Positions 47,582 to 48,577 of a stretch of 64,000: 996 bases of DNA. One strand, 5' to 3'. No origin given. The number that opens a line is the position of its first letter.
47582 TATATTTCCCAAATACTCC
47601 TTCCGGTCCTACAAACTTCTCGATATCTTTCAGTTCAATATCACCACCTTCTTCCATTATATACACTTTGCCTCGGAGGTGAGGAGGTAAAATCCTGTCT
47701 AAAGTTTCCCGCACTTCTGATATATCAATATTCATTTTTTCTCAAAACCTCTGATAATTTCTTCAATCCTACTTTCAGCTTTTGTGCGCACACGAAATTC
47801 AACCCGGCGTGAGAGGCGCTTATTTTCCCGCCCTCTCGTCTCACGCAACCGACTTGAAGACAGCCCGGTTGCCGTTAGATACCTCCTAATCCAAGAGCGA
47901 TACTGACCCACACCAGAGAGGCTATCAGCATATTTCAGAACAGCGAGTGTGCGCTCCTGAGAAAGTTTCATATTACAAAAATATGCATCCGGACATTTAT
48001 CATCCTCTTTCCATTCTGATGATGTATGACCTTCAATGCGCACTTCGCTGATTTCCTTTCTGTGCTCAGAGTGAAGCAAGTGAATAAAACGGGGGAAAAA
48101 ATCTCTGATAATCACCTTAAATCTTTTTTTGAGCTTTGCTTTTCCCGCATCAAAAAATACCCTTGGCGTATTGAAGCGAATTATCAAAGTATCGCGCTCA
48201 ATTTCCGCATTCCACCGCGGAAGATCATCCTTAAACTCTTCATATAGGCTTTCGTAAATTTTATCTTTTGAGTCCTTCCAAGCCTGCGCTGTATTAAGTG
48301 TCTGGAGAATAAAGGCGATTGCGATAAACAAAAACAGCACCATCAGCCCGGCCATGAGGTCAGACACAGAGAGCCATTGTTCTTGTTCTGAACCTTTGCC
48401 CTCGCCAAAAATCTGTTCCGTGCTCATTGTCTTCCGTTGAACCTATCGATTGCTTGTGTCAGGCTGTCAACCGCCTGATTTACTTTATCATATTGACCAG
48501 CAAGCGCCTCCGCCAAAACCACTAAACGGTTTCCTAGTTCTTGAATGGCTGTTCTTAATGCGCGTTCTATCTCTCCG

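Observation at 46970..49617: AT-rich island: compact MotA/MotB-like stator pair with a coiled-coil tail plus an HNH nuclease (Zorya type II-like defence locus)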

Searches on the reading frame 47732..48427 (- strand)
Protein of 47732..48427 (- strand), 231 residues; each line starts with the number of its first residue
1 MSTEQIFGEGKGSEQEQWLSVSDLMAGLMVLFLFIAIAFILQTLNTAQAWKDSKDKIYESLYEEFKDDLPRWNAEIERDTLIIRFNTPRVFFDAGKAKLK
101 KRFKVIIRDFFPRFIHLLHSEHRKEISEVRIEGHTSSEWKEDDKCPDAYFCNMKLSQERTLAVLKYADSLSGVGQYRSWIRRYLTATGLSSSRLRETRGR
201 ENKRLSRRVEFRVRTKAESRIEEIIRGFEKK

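Call 3: search_protein_families(library=padloc, proteins=[window:47732-48427:-], max_evalue=1)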
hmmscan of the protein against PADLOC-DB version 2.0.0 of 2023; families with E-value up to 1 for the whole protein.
window:47732-48427:- (231 aa): 7 families
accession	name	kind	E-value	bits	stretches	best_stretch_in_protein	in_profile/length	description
PDLC00641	ZorB2|ZorB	-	2.8e-82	274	1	11-226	10-235/238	MotB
PDLC00609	ZorB1|ZorB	-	1.4e-53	179.8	1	12-226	13-227/232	MotB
PDLC00608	ZorB1|ZorB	-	2.3e-17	61.1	1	13-212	13-224/243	MotB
PDLC00611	ZorB1|ZorB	-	7.7e-17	59.8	1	13-214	16-214/240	MotB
PDLC00610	ZorB1|ZorB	-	8.3e-11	39.9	1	13-213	12-234/254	MotB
PDLC00612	ZorB1|ZorB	-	6.2e-07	27.2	1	49-224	94-277/293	MotB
PDLC00651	ZorB3|ZorB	-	0.013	13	1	9-118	7-119/215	MotB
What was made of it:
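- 47732..48427 (-): zorB (type II ZorB2, 231 aa): N-terminal TM helix with the channel Asp (D23) and an OmpA-like peptidoglycan-binding domain. It overlaps zorA by 4 nt. PADLOC ZorB2 PDLC00641 at 2.8e-82 (call 3).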

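Call 4: search_protein_families(library=pfam, proteins=[window:47732-48427:-], max_evalue=1)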
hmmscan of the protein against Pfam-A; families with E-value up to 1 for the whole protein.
window:47732-48427:- (231 aa): 2 families
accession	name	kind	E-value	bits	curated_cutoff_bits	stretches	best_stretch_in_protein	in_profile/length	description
PF00691.25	OmpA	-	1.6e-08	35.2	27.2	1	91-173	1-69/98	OmpA family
PF21525.2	Nlp36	-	0.2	12.1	27.3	1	17-42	2-27/49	Neuropeptide-like peptide 36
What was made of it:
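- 47732..48427 (-): Pfam OmpA at 1.6e-08 (call 4).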

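Call 5: search_protein_families(library=ncbifam, proteins=[window:47732-48427:-], max_evalue=1)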
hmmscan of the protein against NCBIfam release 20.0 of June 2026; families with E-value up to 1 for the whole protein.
window:47732-48427:- (231 aa): 8 families
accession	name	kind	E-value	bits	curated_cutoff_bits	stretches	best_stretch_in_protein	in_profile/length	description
NF041787.1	anti-phage_ZorB2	equivalog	1.4e-54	185.4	400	1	25-226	1-209/210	type II Zorya anti-phage system protein ZorB2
NF041788.1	anti-phage_ZorB1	equivalog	4.1e-08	33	400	1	13-214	16-215/243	type I Zorya anti-phage system protein ZorB1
NF006508.0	PRK08944.1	subfamily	2.5e-07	30.2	259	1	47-223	141-297/304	MotB family protein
NF053611.1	YiaD_Gzip_OmpA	equivalog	2.6e-05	24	175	1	64-212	77-205/206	YiaD family glycine zipper/OmpA-like lipoprotein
NF005195.1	PRK06667.1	equivalog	0.0012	18.6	300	1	81-169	116-196/241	flagellar motor protein MotB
NF033763.1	exchanger_TraB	exception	0.0024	15.9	700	1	121-218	419-502/522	outer membrane exchange protein TraB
NF006542.0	PRK09039.1-1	equivalog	0.0028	16.7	388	1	89-212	508-623/627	peptidoglycan -binding protein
NF053585.1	OMP_LP_YfiB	equivalog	0.13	12.1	128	1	89-174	57-124/163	outer membrane lipoprotein YfiB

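Call 9: find_encoding_contigs(protein=window:47732-48427:-, flank=10000, max_places=10)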
Protein window:47732-48427:- (231 aa): no gene with exactly this product is on record in the collection.
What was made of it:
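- Tried and rejected: Exact-sequence look-up of ZorB in other assemblies: nothing on record (call 9).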

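Call 27: search_solved_structures(query=window:47732-48427:-, max_evalue=0.01, show_alignments=1)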
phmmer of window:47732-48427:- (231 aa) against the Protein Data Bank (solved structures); distinct sequences matched with E-value up to 0.01: 3.
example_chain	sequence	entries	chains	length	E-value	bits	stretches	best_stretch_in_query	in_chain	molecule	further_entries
8vvi_A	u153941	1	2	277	2e-43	151.6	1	14-226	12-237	Motility protein B-like N-terminal domain-containing protein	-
8vvn_B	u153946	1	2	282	7e-08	35.4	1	13-166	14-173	Chemotaxis protein MotB-related protein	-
8qyd_F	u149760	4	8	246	1.9e-05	27.5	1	13-214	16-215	Membrane protein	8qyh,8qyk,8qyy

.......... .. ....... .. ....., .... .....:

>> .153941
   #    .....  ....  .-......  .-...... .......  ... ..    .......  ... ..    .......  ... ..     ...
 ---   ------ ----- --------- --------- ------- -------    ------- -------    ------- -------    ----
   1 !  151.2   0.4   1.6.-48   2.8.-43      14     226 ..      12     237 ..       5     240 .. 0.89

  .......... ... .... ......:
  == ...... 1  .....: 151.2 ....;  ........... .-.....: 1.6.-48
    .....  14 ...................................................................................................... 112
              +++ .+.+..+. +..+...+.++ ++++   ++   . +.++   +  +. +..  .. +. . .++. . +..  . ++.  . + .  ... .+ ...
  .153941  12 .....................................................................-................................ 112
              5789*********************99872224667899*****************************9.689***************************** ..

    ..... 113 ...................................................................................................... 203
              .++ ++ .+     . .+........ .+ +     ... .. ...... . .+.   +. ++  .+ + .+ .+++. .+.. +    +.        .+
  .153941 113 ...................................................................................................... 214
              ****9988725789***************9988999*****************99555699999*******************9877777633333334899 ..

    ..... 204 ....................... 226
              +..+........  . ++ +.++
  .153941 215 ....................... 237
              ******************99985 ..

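Call 49: find_homologous_proteins(query=window:47732-48427:-, max_evalue=1e-10)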
Query window:47732-48427:- (231 aa): 6061 proteins with E <= 1e-10 among 6297 candidates; the best 120 are listed.
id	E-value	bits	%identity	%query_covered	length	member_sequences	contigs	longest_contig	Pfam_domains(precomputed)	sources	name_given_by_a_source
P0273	1.8e-148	510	100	100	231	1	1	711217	PF00691.26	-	-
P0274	1.2e-108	380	76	100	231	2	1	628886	PF00691.26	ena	-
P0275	1.4e-107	376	77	99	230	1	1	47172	-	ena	-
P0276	1.7e-71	258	54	98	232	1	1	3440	PF00691.26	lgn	-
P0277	1.4e-70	255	55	99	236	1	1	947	PF00691.26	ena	-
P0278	1.7e-70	255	56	99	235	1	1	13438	PF00691.26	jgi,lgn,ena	-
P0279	1.3e-69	252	54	100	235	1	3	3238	PF00691.26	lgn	-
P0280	1.7e-69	252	54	100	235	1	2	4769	PF00691.26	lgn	-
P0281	3.9e-69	251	54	100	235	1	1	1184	PF00691.26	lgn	-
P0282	4.0e-69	250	54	100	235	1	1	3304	PF00691.26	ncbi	-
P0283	4.2e-69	250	54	100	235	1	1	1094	PF00691.26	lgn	-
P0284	2.3e-68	248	53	100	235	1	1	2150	PF00691.26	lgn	-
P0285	2.6e-68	248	53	99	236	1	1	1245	PF00691.26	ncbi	-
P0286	2.8e-68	248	53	100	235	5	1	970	PF00691.26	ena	-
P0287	7.0e-68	246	55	97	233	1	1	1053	PF00691.26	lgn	-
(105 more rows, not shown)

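Call 64: search_dna_similar(query=window:47732-48427:-, collection=plasmids, mode=protein, max_rows=8, max_evalue=1e-20)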
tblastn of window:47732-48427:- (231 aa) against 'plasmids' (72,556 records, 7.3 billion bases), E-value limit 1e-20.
Records with a match: 14; places in all: 14; records where one place covers at least 80% of the query: 14.
Best place of each record, by identity: <60% 14.
By first word of the organism name: Vibrio 5; Escherichia 4; Psychrobacter 1; Pseudomonas 1; Burkholderia 1; Prevotella 1; Spirosoma 1.
By predicted mobility (MOB-suite, as given by PLSDB): mobilizable 8; non-mobilizable 3; conjugative 3.
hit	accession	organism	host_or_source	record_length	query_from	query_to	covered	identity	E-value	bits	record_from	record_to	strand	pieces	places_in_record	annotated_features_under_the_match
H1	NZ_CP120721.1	Vibrio coralliilyticus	tissue sample,sea urchin, ...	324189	9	227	95%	46.3%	5e-54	193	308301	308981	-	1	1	OmpA family protein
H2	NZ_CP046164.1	Vibrio sp. THAF191c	pure culture,Surface of a polyethylene ...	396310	9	227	95%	46.3%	5e-54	193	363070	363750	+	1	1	OmpA family protein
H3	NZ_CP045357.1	Vibrio sp. THAF64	pure culture,Surface of a sandy ...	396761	9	227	95%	46.3%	5e-54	193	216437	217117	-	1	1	OmpA family protein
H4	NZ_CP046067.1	Vibrio sp. THAF191d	pure culture,Surface of a polyethylene ...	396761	9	227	95%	46.3%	5e-54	193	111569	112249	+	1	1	OmpA family protein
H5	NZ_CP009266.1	Vibrio coralliilyticus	-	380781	9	227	95%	46.2%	3e-42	197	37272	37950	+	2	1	none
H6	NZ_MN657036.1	Psychrobacter sp.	-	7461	16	225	91%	47.6%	2e-57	202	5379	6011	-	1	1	OmpA family protein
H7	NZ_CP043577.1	Pseudomonas putida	bacterial isolate,biofilm reactor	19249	8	225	94%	44.9%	7e-53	189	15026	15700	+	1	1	OmpA family protein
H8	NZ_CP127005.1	Escherichia coli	mixed culture,pork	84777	11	231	96%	41.0%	1e-49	180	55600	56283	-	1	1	zorB2: type II Zorya anti-phage system protein ZorB2 | zorE: type II Zorya anti-phage system protein ZorE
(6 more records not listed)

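Call 65: search_dna_similar(query=window:47732-48427:-, collection=phages, mode=protein, max_rows=5, max_evalue=1e-20)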
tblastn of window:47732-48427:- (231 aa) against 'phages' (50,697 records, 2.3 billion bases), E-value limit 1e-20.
Records with a match: 1; places in all: 1; records where one place covers at least 80% of the query: 1.
Best place of each record, by identity: <60% 1.
By first word of the organism name: Bacteriophage 1.
By host as written in the record: - 1.
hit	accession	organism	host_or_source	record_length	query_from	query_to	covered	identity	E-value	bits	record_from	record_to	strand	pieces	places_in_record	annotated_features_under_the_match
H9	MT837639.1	Bacteriophage sp.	human fecal samples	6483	19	224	89%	44.7%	8e-41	153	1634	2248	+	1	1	record has no annotation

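Call 66: get_annotated_region(hit=H8, flank=3000)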
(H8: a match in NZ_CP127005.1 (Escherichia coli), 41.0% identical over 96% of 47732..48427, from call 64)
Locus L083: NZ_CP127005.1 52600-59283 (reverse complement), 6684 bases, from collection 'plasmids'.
description: Escherichia coli strain YZ3-11 plasmid unnamed1, complete sequence
organism: Escherichia coli (NCBI taxid 562)
taxonomy: Bacteria; Pseudomonadota; Gammaproteobacteria; Enterobacterales; Enterobacteriaceae; Escherichia; Escherichia coli
host: -; source: mixed culture,pork; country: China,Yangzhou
typing (MOB-suite, as given by PLSDB): mobilizable; replicon IncY,rep_cluster_1704
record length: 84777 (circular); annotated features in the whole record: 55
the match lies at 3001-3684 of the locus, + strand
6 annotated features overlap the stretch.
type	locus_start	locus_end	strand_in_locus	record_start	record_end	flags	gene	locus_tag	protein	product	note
CDS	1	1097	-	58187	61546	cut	-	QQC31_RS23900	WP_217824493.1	STY4851/ECs_5259 family protein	-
CDS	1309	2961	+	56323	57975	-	zorA2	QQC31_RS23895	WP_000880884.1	type II Zorya anti-phage system protein ZorA2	GO:0051607 - defense response to virus [Evidence IEA]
CDS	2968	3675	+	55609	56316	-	zorB2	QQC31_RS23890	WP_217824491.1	type II Zorya anti-phage system protein ZorB2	GO:0051607 - defense response to virus [Evidence IEA]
CDS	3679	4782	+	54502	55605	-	zorE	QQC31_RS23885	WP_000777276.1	type II Zorya anti-phage system protein ZorE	GO:0051607 - defense response to virus [Evidence IEA]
CDS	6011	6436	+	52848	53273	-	-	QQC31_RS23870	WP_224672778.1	WYL domain-containing protein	-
CDS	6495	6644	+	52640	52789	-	-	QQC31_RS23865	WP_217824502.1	hypothetical protein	-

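Call 67: get_annotated_region(hit=H6, flank=3500)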
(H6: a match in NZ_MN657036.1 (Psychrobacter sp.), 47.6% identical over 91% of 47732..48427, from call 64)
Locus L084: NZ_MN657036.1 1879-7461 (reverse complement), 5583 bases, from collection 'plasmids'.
description: Psychrobacter sp. strain ANT_P17B plasmid pA17BP1, complete sequence
organism: Psychrobacter sp. (NCBI taxid 56811)
taxonomy: Bacteria; Pseudomonadota; Gammaproteobacteria; Moraxellales; Moraxellaceae; Psychrobacter; Psychrobacter sp.
host: -; source: -; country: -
typing (MOB-suite, as given by PLSDB): mobilizable; replicon rep_cluster_1403; relaxase MOBP
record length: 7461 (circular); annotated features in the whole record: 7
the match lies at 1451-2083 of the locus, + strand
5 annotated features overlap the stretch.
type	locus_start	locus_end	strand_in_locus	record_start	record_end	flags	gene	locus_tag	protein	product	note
CDS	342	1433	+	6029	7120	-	-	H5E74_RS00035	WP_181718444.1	hypothetical protein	-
CDS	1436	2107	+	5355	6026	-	-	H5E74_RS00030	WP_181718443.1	OmpA family protein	-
CDS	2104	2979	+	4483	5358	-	-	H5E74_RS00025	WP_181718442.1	HNH endonuclease signature motif containing protein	-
CDS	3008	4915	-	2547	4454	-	-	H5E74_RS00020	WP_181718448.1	relaxase/mobilization nuclease domain-containing protein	-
CDS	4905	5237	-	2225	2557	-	mobC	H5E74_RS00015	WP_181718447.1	plasmid mobilization relaxosome protein MobC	-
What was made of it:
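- Closest known: Compact zorABE-like operon on Psychrobacter plasmid pA17BP1. Same: It shows that short-tailed type II cassettes are mobile and already in RefSeq (calls 64, 67).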
